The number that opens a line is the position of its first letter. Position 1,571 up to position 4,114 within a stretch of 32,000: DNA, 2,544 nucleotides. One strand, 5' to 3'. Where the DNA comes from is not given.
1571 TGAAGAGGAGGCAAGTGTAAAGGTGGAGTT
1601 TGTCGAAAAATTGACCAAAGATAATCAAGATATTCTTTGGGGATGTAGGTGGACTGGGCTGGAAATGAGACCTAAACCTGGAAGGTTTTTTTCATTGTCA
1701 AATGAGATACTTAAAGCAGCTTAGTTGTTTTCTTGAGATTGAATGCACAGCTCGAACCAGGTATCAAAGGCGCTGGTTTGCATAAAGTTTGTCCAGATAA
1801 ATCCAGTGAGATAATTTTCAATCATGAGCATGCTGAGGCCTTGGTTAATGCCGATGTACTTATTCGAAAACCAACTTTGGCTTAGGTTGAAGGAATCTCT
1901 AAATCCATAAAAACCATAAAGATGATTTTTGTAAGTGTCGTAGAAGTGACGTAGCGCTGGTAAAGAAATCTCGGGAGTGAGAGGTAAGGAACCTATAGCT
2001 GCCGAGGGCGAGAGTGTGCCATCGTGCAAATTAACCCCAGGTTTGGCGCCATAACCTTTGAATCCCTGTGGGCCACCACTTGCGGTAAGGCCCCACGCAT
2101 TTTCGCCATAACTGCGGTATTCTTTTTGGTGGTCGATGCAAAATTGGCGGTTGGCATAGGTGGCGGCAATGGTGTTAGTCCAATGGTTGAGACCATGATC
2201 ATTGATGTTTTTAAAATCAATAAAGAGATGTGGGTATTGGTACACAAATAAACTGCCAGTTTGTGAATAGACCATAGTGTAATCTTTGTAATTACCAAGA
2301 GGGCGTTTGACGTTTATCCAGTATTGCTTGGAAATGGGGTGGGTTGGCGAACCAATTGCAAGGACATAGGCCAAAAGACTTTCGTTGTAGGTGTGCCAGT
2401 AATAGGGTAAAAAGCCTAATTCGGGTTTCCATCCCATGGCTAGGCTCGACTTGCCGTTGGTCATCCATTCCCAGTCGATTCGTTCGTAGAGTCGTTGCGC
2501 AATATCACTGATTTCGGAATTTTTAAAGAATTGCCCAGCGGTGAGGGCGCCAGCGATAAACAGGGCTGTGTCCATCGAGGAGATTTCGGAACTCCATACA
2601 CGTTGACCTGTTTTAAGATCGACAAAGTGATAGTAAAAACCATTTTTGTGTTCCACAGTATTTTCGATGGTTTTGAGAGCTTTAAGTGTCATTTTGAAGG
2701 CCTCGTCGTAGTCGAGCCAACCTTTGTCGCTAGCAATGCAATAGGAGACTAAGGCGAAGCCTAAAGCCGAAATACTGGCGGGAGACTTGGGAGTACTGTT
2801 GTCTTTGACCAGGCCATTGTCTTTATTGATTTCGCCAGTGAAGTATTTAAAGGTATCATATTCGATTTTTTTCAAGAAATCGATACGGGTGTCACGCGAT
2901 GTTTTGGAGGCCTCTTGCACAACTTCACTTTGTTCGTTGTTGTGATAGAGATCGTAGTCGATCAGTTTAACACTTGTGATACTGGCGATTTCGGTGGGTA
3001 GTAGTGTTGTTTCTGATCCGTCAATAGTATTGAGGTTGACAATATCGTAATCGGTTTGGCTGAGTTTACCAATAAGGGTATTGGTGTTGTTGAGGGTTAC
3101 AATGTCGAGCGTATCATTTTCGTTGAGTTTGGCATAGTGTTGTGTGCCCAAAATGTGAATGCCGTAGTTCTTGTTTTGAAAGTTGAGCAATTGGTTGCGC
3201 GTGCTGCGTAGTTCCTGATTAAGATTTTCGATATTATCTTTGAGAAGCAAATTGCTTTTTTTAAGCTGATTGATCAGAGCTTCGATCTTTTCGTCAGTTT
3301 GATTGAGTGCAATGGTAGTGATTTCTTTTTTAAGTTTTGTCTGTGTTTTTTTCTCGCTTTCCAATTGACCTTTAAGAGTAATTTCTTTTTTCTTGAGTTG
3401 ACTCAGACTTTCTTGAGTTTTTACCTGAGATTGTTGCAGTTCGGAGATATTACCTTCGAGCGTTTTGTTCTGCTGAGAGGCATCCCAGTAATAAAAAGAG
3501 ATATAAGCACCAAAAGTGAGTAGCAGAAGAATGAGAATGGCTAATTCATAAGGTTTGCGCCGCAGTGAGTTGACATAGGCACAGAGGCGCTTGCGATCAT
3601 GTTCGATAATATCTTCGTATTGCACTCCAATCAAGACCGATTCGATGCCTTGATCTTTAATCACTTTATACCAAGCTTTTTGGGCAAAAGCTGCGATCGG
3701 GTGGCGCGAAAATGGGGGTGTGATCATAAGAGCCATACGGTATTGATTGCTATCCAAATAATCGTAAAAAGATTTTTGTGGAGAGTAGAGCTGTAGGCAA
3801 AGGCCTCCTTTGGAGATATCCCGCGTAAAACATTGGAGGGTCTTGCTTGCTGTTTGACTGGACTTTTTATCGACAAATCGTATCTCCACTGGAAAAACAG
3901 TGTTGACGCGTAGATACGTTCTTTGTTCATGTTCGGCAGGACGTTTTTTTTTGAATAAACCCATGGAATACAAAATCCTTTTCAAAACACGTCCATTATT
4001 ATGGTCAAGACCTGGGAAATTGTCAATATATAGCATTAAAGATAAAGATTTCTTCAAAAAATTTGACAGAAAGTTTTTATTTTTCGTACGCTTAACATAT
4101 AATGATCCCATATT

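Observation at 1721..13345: Candidate c-di-GMP-gated envelope glycan module: a membrane-anchored PilZ-glucanase divergent from two secreted TPR-bead giants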

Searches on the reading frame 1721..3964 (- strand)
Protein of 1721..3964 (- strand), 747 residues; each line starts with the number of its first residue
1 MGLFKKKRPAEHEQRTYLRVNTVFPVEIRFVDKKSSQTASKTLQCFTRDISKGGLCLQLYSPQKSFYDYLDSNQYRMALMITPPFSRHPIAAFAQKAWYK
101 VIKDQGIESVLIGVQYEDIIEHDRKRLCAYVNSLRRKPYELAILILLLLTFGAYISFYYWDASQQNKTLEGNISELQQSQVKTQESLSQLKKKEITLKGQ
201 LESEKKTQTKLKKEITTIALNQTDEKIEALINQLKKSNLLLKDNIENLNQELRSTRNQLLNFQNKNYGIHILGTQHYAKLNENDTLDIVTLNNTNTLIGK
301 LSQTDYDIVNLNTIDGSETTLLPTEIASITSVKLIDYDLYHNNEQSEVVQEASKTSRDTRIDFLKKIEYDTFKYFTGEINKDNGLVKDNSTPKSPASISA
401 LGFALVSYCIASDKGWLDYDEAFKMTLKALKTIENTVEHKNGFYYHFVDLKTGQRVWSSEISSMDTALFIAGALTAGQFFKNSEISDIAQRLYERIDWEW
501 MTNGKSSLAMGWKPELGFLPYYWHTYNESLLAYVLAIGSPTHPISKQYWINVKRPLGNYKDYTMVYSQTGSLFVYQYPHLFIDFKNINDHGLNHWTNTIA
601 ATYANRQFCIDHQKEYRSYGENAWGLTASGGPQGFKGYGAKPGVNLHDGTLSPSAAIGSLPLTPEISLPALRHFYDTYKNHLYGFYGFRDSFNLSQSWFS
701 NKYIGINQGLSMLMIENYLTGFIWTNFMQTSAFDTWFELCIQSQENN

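Call 5: search_protein_families(library=pfam, proteins=[window:1721-3964:-], max_evalue=0.01)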
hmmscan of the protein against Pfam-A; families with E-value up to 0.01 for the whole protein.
window:1721-3964:- (747 aa): 2 families
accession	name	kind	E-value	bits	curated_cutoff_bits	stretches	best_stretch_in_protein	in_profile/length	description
PF10091.15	Glycoamylase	-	6e-69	232.4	27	1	520-730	1-220/221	Putative glucoamylase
PF07238.19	PilZ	-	0.00045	21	22.5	1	13-131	1-100/102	PilZ domain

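Call 6: search_protein_families(library=ncbifam, proteins=[window:1721-3964:-], max_evalue=0.01)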
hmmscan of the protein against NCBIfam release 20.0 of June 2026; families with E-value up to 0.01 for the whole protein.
window:1721-3964:- (747 aa): 1 family
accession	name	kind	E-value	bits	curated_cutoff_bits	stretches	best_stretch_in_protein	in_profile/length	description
NF033885.1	conj_TraP_IncI1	equivalog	0.00046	20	135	1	138-262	11-133/217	conjugal transfer protein TraP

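Call 8: find_homologous_proteins(query=window:1721-3964:-, max_evalue=0.00001)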
Query window:1721-3964:- (747 aa): 36 proteins with E <= 0.00001 among 8000 candidates.
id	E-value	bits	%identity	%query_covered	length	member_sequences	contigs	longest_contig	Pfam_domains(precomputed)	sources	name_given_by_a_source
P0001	0.0e+0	1719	100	100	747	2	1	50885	PF10091.16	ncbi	-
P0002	0.0e+0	1150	65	99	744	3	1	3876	PF10091.16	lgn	-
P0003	0.0e+0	1115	63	99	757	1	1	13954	PF10091.16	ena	-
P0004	2.0e-291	986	55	99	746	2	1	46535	PF10091.16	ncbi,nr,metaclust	ncbi:hypothetical protein AB834_05655 [PVC group bacterium (ex Bugula neritina AB1)]|nr:hypothetical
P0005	6.9e-133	462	52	51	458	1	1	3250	PF10091.16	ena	-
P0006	7.7e-125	436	48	52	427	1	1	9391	PF10091.16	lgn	-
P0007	1.3e-113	399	44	49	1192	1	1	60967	PF10091.16,PF11329.15,PF06452.17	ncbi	ncbi:MAG: glucoamylase family protein [Verrucomicrobiota bacterium]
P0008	1.7e-107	378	45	49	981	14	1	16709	PF10091.16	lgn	-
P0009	2.1e-99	352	44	50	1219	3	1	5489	PF10091.16,PF06452.17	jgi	-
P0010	2.8e-84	302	50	38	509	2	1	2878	PF10091.16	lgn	-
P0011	5.9e-84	301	40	49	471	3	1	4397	PF10091.16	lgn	-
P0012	6.9e-79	284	39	50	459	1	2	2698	PF10091.16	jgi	jgi:hypothetical protein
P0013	1.6e-76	276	38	48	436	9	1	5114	PF10091.16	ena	-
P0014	4.1e-76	275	39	48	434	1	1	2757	PF10091.16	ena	-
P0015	6.6e-76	274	40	50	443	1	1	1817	PF10091.16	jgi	-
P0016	1.7e-75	273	39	48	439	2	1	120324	PF10091.16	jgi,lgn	jgi:hypothetical protein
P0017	1.9e-75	272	39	49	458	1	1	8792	PF10091.16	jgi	jgi:hypothetical protein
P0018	2.2e-75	272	39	48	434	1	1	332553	PF10091.16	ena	-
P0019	8.1e-75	270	39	48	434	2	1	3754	PF10091.16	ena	-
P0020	1.5e-74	269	36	49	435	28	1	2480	PF10091.16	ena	-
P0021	1.5e-74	269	38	48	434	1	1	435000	PF10091.16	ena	-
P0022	1.6e-74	269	38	48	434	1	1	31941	PF10091.16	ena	-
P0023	1.8e-74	269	38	48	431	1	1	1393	PF10091.16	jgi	jgi:hypothetical protein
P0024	1.3e-73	266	36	49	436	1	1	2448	PF10091.16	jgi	jgi:hypothetical protein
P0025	2.8e-73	265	37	48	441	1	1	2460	PF10091.16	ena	-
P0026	8.3e-73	264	38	50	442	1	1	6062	PF10091.16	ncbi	-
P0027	1.7e-72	263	38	49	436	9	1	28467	PF10091.16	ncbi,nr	ncbi:MAG TPA: glucoamylase family protein [Thermoanaerobaculia bacterium]|nr:glucoamylase family pro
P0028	3.4e-72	262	38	48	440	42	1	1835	PF10091.16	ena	-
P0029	4.1e-71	258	37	51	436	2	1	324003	PF10091.16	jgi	jgi:hypothetical protein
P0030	6.9e-71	257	38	48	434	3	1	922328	PF10091.16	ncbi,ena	-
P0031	1.8e-70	256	35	49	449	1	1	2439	PF10091.16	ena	-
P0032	2.6e-70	255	37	48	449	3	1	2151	PF10091.16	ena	-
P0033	1.1e-68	250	37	49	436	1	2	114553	PF10091.16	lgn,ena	-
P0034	1.3e-68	250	38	49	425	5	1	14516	PF10091.16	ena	-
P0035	2.1e-35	140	30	50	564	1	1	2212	PF10091.16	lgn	-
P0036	4.2e-18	83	32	32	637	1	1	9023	PF07238.20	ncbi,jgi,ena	-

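Call 9: search_solved_structures(query=window:1721-3964:-, max_evalue=0.01, show_alignments=2)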
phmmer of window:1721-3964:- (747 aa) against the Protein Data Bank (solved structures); distinct sequences matched with E-value up to 0.01: 8.
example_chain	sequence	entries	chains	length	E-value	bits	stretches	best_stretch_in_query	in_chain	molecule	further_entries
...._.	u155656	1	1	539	2.6e-69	237.2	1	365-733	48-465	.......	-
4gl3_A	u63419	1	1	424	3.9e-57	196.9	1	363-729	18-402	putative glucoamylase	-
5gzh_A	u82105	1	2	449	2.7e-48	167.7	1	364-730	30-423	Endo-beta-1,2-glucanase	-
5gzk_A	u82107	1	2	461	3.1e-48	167.5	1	364-730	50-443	Uncharacterized protein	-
3eu8_A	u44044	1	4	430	9.3e-45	156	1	363-729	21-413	putative glucoamylase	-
5z06_A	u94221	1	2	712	2e-44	154.9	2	566-729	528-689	BDI_3064 protein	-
4qt9_A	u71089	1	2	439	7.4e-43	149.7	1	366-729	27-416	putative glucoamylase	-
8xuk_A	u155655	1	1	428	3.6e-06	28.4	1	378-536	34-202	H744_1c0222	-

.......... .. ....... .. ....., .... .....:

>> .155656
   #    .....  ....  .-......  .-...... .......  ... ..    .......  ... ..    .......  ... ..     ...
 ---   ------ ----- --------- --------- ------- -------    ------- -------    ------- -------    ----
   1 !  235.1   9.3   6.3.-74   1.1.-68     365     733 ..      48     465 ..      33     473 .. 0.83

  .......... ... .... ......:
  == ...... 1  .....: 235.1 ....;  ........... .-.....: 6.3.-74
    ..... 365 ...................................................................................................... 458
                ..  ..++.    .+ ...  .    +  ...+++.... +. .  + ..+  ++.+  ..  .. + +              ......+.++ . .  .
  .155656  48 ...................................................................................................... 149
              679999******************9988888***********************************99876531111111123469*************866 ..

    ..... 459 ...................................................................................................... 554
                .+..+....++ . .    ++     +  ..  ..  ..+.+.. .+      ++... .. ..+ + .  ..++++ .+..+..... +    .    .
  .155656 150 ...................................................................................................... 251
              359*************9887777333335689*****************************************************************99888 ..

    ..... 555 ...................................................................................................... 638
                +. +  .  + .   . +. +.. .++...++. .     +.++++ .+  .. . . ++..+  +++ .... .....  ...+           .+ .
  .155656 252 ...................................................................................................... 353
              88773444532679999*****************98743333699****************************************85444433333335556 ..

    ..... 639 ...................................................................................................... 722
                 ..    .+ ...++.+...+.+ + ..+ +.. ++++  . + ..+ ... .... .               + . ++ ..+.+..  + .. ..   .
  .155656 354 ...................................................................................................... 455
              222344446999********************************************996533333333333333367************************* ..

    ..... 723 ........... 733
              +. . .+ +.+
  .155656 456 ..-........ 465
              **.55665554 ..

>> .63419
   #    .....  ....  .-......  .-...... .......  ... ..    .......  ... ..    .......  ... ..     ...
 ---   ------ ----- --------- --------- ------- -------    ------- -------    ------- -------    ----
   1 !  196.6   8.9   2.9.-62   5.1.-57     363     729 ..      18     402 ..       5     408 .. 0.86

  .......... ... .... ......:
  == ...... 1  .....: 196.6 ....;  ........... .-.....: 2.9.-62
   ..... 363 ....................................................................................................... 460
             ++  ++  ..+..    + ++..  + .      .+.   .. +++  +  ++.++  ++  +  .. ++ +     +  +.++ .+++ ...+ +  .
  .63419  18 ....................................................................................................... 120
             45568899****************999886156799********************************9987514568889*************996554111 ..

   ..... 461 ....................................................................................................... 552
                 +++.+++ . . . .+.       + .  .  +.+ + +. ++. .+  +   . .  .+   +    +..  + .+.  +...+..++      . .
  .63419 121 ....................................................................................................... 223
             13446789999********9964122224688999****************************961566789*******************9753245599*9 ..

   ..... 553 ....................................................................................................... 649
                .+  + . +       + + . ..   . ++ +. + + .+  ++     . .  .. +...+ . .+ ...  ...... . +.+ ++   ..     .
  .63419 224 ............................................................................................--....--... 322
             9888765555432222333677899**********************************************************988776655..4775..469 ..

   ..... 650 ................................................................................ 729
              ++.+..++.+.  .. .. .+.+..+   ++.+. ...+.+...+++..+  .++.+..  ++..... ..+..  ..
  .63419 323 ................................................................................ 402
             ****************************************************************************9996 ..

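Call 10: find_encoding_contigs(protein=P0004, flank=10000, max_places=3)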
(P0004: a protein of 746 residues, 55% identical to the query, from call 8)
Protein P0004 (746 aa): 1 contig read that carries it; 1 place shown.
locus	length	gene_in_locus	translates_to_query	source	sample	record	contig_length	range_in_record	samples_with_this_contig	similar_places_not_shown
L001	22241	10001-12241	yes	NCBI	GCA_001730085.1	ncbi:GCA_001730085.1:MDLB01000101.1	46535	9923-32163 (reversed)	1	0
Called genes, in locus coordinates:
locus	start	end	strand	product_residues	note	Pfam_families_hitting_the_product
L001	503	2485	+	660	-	-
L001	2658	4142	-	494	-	PF01425:Amidase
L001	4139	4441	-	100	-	PF02686:GatC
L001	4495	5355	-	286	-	PF00398:RrnaAD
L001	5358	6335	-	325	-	PF04166:PdxA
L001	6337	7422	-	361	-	PF13623:SurA_N_2, PF13624:SurA_N_3, PF09312:SurA_N, PF13145:Rotamase_2, PF13616:Rotamase_3, PF00639:Rotamase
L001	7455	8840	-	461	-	PF00342:PGI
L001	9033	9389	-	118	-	PF07238:PilZ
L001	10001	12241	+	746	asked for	PF10091:Glycoamylase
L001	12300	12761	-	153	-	PF00383:dCMP_cyt_deam_1, PF14437:MafB19-deam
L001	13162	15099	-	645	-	-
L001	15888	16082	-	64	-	-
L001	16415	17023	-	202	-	-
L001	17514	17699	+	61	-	PF01783:Ribosomal_L32p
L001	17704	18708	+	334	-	PF02504:FA_synthesis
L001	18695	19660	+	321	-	PF00108:Thiolase_N, PF08545:ACP_syn_III, PF08541:ACP_syn_III_C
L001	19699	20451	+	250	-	PF00106:adh_short, PF23441:SDR (weak), PF08659:KR, PF13561:adh_short_C2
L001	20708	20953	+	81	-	PF00550:PP-binding, PF14573:PP-binding_2 (weak)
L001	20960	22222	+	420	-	PF00109:ketoacyl-synt, PF02801:Ketoacyl-synt_C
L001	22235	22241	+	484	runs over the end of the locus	PF01541:GIY-YIG (weak), PF27096:UvrC_M, PF02151:UVR (faint), PF08459:UvrC_RNaseH_dom, PF14520:HHH_5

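Call 11: find_encoding_contigs(protein=P0003, flank=10000, max_places=3)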
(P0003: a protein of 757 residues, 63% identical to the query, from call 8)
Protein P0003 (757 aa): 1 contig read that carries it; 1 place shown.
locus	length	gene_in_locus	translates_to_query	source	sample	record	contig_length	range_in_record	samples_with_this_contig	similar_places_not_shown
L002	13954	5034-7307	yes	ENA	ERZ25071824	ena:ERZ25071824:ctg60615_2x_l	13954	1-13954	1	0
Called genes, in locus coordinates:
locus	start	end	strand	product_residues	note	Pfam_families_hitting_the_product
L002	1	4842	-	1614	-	?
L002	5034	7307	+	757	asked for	PF10091:Glycoamylase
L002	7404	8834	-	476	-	PF02934:GatB_N, PF02637:GatB_Yqey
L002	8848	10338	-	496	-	PF01425:Amidase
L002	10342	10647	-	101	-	PF02686:GatC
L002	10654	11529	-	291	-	PF00398:RrnaAD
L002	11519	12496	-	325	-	PF04166:PdxA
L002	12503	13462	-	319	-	PF13624:SurA_N_3, PF09312:SurA_N, PF13145:Rotamase_2, PF13616:Rotamase_3, PF00639:Rotamase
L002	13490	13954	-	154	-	?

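Call 12: find_encoding_contigs(protein=P0002, flank=10000, max_places=3)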
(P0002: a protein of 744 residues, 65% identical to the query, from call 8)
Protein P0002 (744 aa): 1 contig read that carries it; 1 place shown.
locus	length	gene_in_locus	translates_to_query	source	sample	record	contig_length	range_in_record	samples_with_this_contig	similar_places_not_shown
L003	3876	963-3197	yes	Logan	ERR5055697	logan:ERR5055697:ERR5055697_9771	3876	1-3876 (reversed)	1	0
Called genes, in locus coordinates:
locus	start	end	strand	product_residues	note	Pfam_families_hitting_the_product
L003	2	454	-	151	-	?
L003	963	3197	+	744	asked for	PF10091:Glycoamylase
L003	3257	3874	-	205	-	?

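Call 16: find_encoding_contigs(protein=P0001, flank=10000, max_places=3)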
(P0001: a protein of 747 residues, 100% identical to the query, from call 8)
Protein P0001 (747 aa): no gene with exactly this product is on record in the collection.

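Call 69: predict_structure(alignment_id=A2)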
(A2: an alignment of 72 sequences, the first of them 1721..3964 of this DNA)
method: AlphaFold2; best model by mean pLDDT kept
length: 747 residues; sequences in the alignment: 72
mean_pLDDT: 88.0   pTM: 0.60
mean pLDDT of the five models: 88.0, 87.9, 87.6, 87.2, 86.3
residues with pLDDT >= 90: 498; 70-90: 155; 50-70: 60; < 50: 34
segments of 3 or more residues with pLDDT < 50: 1-13, 222-224, 343-356
pLDDT, mean of each block of 10 residues (from residue 1): 45 70 96 97 97 96 97 98 94 97 94 97 95 91 93 93 89 86 85 84 81 63 51 70 72 63 60 68 82 90 91 91 92 65 44 55 96 98 98 97 99 98 99 98 98 96 97 99 98 98 96 95 86 98 96 89 82 91 93 93 94 95 85 83 72 96 96 96 97 96 97 98 98 97 76
secondary structure, 60 per line:
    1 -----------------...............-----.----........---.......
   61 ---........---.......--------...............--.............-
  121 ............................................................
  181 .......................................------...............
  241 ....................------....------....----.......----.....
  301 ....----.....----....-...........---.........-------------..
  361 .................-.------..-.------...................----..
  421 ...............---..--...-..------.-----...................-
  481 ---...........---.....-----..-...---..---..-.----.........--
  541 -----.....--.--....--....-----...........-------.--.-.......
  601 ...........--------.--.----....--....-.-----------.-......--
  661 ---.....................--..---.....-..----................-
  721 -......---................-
elements in order (helices of 4 or more, strands of 3 or more residues): E18-32 E43-50 E54-60 H64-71 E75-81 E90-104 E107-119 H121-219 H226-260 E267-270 E277-280 E285-291 E296-304 E309-313 E318-321 E326-333 H337-345 H359-377 H398-414 H419-435 E443-445 H463-479 H484-494 H498-502 E511-513 H530-538 H546-550 E556-559 E562-565 H572-581 H594-611 E628-631 E634-637 H653-658 H664-682 H705-719 H722-727 H731-746
